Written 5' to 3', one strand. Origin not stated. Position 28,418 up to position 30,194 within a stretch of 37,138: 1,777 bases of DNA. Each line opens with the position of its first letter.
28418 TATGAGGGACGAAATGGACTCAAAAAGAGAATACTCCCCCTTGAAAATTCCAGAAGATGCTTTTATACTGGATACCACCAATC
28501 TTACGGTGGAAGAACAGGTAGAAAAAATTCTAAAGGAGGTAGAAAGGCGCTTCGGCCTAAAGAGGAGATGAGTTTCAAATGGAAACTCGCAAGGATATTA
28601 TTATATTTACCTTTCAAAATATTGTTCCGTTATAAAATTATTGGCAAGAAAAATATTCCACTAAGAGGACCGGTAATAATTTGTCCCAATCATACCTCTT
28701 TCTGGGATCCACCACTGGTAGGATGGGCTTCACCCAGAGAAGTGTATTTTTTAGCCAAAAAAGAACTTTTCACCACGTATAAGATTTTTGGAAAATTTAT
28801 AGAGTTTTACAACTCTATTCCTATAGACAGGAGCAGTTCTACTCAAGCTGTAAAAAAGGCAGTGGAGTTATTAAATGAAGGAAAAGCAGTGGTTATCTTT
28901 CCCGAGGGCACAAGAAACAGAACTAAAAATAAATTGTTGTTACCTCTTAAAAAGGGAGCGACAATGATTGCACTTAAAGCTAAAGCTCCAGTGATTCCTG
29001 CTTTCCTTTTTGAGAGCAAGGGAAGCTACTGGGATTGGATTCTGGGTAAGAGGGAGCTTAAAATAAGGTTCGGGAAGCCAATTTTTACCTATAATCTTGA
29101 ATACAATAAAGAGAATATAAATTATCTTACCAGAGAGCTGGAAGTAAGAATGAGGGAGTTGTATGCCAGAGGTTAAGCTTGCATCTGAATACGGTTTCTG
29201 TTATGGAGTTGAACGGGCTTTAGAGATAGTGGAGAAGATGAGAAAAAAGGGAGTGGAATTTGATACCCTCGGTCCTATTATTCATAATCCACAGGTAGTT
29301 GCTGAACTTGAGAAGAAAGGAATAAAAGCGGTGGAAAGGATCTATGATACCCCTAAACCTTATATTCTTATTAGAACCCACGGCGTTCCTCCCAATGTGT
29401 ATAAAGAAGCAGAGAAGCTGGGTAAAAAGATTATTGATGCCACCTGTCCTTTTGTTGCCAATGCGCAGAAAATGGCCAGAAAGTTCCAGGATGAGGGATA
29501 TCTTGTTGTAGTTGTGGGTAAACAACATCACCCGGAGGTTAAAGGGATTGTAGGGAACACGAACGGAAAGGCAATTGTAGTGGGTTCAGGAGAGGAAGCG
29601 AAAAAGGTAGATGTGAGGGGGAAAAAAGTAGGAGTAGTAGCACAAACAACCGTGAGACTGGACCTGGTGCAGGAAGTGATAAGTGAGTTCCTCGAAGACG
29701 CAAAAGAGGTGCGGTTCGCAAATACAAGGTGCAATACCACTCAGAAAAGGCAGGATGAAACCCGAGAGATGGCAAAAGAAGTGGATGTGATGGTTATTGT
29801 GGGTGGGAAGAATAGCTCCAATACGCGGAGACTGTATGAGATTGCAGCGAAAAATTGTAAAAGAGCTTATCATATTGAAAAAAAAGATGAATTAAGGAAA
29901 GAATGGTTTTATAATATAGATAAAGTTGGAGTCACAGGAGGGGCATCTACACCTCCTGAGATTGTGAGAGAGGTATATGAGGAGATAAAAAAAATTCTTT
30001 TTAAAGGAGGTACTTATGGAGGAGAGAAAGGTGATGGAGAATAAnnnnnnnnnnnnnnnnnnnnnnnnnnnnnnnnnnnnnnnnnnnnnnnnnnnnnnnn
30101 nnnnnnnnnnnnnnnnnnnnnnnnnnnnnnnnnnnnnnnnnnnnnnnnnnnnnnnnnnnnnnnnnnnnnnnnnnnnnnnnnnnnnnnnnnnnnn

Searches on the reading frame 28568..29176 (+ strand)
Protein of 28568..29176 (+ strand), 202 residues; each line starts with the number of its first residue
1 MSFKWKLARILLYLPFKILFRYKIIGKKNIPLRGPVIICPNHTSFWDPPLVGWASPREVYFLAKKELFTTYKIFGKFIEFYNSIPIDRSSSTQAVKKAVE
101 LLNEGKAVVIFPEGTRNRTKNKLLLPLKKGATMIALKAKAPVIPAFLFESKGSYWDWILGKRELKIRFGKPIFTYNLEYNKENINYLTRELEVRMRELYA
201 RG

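Call 32: search_protein_families(library=ncbifam, max_evalue=1e-8, proteins=[window:28568-29176:+])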
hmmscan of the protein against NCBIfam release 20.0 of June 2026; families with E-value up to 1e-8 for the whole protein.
window:28568-29176:+ (202 aa): 5 families
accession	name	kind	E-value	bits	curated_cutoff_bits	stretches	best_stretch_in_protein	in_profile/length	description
TIGR00530.1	AGP_acyltrn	subfamily_domain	1.7e-29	102.2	102.95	1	23-146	5-128/130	1-acylglycerol-3-phosphate O-acyltransferase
NF006386.0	PRK08633.1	equivalog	2.6e-27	95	1221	1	7-154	414-558/1147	acyl-[ACP]--phospholipid O-acyltransferase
NF005291.0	PRK06814.1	equivalog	4.2e-17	61.4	1349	1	7-145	426-561/1140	acyl-[ACP]--phospholipid O-acyltransferase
NF005959.0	PRK08043.1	equivalog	4.2e-14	51.7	886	1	12-145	6-135/719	bifunctional acyl-ACP--phospholipid O-acyltransferase/long-chain-fatty-acid--ACP ligase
NF052553.1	LyOrLpactfOlsABRUA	equivalog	2.1e-11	43.5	300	1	27-128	58-157/263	lyso-ornithine lipid O-acyltransferase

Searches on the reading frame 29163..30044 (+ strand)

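Call 32: search_protein_families(library=ncbifam, max_evalue=1e-8, proteins=[window:29163-30044:+])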
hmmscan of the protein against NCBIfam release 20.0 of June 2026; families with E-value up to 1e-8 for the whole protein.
window:29163-30044:+ (293 aa): 8 families
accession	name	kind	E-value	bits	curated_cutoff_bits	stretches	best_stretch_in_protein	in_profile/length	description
NF000907.0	PRK00087.1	equivalog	6.1e-100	335.3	624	1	3-277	2-277/671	bifunctional 4-hydroxy-3-methylbut-2-enyl diphosphate reductase/30S ribosomal protein S1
NF002187.0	PRK01045.1-1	equivalog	2.6e-89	299.1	276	1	3-278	2-278/282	4-hydroxy-3-methylbut-2-enyl diphosphate reductase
TIGR00216.1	ispH_lytB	equivalog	3.4e-88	295.5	187.85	1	4-278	2-282/282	4-hydroxy-3-methylbut-2-enyl diphosphate reductase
NF009024.0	PRK12360.1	equivalog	1.5e-84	283.7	387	1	3-277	2-280/281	4-hydroxy-3-methylbut-2-enyl diphosphate reductase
NF002188.0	PRK01045.1-2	equivalog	5.8e-63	212.8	420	1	3-278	2-284/315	4-hydroxy-3-methylbut-2-enyl diphosphate reductase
NF002190.0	PRK01045.1-4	subfamily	9.1e-62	208.8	389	1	3-277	8-291/321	4-hydroxy-3-methylbut-2-enyl diphosphate reductase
NF002189.0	PRK01045.1-3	equivalog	2.8e-59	200.7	444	1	4-280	16-298/326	4-hydroxy-3-methylbut-2-enyl diphosphate reductase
NF009911.0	PRK13371.1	equivalog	7.2e-41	140.5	440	2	3-149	56-210/405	4-hydroxy-3-methylbut-2-enyl diphosphate reductase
